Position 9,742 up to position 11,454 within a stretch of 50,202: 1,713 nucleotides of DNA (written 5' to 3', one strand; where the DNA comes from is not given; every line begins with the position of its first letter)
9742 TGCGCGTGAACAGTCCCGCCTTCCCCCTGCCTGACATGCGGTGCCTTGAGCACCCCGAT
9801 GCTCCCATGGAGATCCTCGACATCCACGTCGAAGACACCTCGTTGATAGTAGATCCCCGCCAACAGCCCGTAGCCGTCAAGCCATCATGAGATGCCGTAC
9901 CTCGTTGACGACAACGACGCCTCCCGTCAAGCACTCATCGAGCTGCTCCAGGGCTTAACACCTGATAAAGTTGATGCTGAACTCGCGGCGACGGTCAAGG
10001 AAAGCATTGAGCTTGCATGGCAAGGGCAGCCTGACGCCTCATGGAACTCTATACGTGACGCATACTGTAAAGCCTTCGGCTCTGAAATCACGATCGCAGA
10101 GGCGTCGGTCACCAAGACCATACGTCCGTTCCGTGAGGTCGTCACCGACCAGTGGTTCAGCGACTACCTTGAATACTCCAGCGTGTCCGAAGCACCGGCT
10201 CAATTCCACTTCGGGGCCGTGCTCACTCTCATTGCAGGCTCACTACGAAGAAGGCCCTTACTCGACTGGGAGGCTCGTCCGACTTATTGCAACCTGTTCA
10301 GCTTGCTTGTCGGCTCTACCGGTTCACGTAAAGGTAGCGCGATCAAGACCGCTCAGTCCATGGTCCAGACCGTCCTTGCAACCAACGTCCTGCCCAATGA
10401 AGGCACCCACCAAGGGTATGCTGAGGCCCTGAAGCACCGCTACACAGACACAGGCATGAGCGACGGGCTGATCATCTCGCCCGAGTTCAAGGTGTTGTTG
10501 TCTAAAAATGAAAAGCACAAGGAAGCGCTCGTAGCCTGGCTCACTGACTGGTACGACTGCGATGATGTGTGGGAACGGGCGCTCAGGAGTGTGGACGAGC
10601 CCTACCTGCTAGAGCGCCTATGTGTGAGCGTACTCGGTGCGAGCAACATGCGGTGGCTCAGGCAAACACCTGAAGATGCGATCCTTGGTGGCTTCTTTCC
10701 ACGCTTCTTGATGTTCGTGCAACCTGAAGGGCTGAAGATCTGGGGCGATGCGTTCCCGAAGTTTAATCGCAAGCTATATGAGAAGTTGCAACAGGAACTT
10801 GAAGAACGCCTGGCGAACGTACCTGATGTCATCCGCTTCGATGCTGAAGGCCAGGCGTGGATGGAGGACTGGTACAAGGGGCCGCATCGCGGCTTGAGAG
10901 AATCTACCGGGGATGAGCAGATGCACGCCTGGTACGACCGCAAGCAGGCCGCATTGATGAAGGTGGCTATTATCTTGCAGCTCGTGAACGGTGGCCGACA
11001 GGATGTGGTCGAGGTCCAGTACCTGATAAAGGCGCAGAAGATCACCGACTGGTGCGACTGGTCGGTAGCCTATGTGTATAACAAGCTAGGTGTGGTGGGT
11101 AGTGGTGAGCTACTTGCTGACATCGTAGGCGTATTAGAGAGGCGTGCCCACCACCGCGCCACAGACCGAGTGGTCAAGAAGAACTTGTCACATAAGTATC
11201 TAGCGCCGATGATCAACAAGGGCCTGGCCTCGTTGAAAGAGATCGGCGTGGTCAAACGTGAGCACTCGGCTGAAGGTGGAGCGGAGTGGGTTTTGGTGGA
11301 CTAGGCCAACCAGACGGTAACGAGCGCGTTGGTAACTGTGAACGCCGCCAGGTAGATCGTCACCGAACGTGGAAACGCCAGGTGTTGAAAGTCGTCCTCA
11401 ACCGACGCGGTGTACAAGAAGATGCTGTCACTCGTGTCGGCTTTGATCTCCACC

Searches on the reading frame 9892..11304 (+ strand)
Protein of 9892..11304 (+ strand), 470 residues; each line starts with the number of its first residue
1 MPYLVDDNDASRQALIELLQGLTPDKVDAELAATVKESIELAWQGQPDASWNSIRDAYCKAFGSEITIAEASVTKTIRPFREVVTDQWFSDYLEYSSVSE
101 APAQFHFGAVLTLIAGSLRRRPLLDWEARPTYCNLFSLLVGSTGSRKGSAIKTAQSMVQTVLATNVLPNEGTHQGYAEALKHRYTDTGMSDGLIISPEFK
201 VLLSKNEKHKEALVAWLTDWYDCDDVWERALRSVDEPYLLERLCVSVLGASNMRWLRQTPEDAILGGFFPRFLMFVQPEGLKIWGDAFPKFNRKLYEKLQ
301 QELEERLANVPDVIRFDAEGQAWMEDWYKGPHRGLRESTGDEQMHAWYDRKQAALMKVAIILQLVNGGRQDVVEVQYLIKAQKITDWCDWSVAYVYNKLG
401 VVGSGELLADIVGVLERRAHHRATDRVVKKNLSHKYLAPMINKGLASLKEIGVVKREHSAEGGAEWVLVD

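Call 29: search_protein_families(library=pfam, proteins=[window:9892-11304:+], max_evalue=0.01)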
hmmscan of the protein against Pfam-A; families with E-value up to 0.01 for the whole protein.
window:9892-11304:+ (470 aa): 1 family
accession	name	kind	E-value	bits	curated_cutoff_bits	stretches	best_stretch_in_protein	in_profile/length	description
PF13148.11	DUF3987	-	1.9e-12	47.5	27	1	178-388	133-354/364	Protein of unknown function (DUF3987)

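Call 36: search_protein_families(library=phrogs, proteins=[window:9892-11304:+], max_evalue=0.001)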
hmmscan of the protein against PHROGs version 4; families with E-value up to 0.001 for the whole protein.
window:9892-11304:+ (470 aa): 2 families
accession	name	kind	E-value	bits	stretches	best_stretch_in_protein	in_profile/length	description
phrog_14296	-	DNA, RNA and nucleotide metabolism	1.3e-14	55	1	87-391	3-312/417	DNA primase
phrog_3022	-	DNA, RNA and nucleotide metabolism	0.00028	20.4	1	104-374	379-664/788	DNA primase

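Call 81: find_homologous_proteins(query=window:9892-11304:+, max_evalue=0.00001)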
Query window:9892-11304:+ (470 aa): 18 proteins with E <= 0.00001 among 8000 candidates.
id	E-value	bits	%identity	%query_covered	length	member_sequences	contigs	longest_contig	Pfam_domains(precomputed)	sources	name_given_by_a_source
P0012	0.0e+0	1080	100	100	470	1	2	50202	PF13148.12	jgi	-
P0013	3.9e-114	400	44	98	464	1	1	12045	PF13148.12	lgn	-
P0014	6.1e-109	383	45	93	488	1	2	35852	PF13148.12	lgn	-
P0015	1.0e-107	379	44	94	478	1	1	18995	PF13148.12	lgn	-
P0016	6.9e-106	373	49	80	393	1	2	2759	PF13148.12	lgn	-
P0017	3.2e-105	371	47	83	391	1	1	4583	PF13148.12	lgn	-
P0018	6.1e-103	363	41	98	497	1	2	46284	PF13148.12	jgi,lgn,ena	-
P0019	1.5e-102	362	45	92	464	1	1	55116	PF13148.12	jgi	jgi:hypothetical protein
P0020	2.0e-102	362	47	83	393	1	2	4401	PF13148.12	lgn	-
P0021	2.0e-96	342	43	91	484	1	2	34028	PF13148.12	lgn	-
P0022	7.6e-96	340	42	88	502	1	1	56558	PF13148.12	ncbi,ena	-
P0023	1.3e-95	339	40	98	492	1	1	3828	PF13148.12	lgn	-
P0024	1.4e-92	329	40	94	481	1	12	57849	PF13148.12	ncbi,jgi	jgi:hypothetical protein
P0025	2.0e-88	316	39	97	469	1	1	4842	-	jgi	jgi:hypothetical protein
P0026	2.3e-87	312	42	81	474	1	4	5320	PF13148.12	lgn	-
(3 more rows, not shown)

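Call 89: predict_structure(alignment_id=A4)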
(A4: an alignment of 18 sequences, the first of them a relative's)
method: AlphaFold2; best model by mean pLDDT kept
length: 470 residues; sequences in the alignment: 18
mean_pLDDT: 84.3   pTM: 0.73
mean pLDDT of the five models: 84.3, 83.8, 82.6, 81.9, 81.2
residues with pLDDT >= 90: 207; 70-90: 200; 50-70: 48; < 50: 15
segments of 3 or more residues with pLDDT < 50: 1-7, 69-76
pLDDT, mean of each block of 10 residues (from residue 1): 42 84 74 84 71 85 70 53 91 93 95 95 83 95 86 94 87 86 93 87 67 88 83 71 94 85 84 87 67 95 95 94 91 79 88 95 95 95 92 85 74 87 92 88 82 79 82
secondary structure, 60 per line:
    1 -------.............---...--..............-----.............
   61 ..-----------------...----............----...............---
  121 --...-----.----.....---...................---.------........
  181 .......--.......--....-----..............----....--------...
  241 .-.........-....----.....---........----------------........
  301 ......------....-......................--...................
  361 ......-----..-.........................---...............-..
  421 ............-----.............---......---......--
elements in order: H8-20 H29-42 H48-62 H87-98 H103-117 E123-125 E136-140 H144-162 H173-187 E190-196 H199-202 H208-221 E226-229 E238-241 E243-251 H253-256 H261-265 E272-276 H293-306 E313-316 H318-339 H342-366 H375-399 H403-417 E422-424 H425-432 H438-450 E454-459 E463-468

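Call 91: fold_search(model_id=the predicted structure, library=pdb)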
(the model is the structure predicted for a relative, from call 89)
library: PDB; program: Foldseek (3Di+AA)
matches with E <= 10: 1171; with E <= 0.001: 41
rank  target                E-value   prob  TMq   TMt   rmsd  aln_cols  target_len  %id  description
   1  5v8f_4                1.1e-06  1.00  0.41  0.28  21.3       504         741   12  Structural basis of MCM2-7 replicative helicase loading by ORC-Cdc6 and Cdt1 (released 2017-05-10)
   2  8ouw_6                3.4e-06  1.00  0.40  0.28  17.4       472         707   11  Cryo-EM structure of CMG helicase bound to TIM-1/TIPN-1 and homodimeric DNSN-1 on fork DNA (Caenorhabditis elegans) (released 2023-08-16)
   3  6skl_4                4.1e-06  1.00  0.36  0.26  15.8       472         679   12  Cryo-EM structure of the CMG Fork Protection Complex at a replication fork - Conformation 1 (released 2020-05-06)
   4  5u8s_4                1.8e-05  1.00  0.34  0.25  19.4       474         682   11  Structure of eukaryotic CMG helicase at a replication fork (released 2017-01-25)
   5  7tjj_D                4.2e-05  1.00  0.21  0.22  18.3       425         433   10  S. cerevisiae ORC bound to 84 bp ARS1 DNA and Cdc6 (state 1) with docked Orc6 N-terminal domain (released 2022-10-05)
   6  8s0f_3                4.4e-05  1.00  0.38  0.49   9.9       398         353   12  H. sapiens OC1M bound to double stranded DNA (released 2024-10-02)
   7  5v8f_7                4.7e-05  1.00  0.41  0.28  17.8       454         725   11  Structural basis of MCM2-7 replicative helicase loading by ORC-Cdc6 and Cdt1 (released 2017-05-10)
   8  9bcx_4                6.9e-05  1.00  0.32  0.23  17.9       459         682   13  Cryo-EM structure of the S. cerevisiae ORC-Cdc6-Mcm2-7-DNA complex with a fully closed Mcm2-Mcm5 DNA entry gate (released 2025-01-01)
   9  7tjh_D                6.9e-05  1.00  0.23  0.24  18.4       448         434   10  S. cerevisiae ORC bound to 84 bp ARS1 DNA and Cdc6 (state 1) with flexible Orc6 N-terminal domain (released 2022-10-05)
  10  7jgr_A                9.8e-05  1.00  0.20  0.23  17.9       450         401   11  Structure of Drosophila ORC bound to DNA (84 bp) and Cdc6 (released 2020-09-09)
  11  3jc5_5                1.1e-04  1.00  0.41  0.31  17.3       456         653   12  Structure of the eukaryotic replicative CMG helicase and pumpjack motion (released 2016-02-10)
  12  7qhs_5                1.3e-04  1.00  0.40  0.29  11.4       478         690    9  S. cerevisiae CMGE nucleating origin DNA melting (released 2022-06-15)
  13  8q67_F                1.5e-04  1.00  0.37  0.31   9.9       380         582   12  Crystal structure of a homohexameric MCM from M. acidophilum (released 2025-03-12)
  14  8eag_F                1.7e-04  1.00  0.42  0.41   8.5       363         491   13  SsoMCM hexamer bound to Mg/ADP-BeFx and 12-mer oligo-dT. Class 2 (released 2022-12-14)
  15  8x7t_A                1.7e-04  1.00  0.38  0.32  14.5       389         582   13  MCM in the Apo state. (released 2024-01-17)
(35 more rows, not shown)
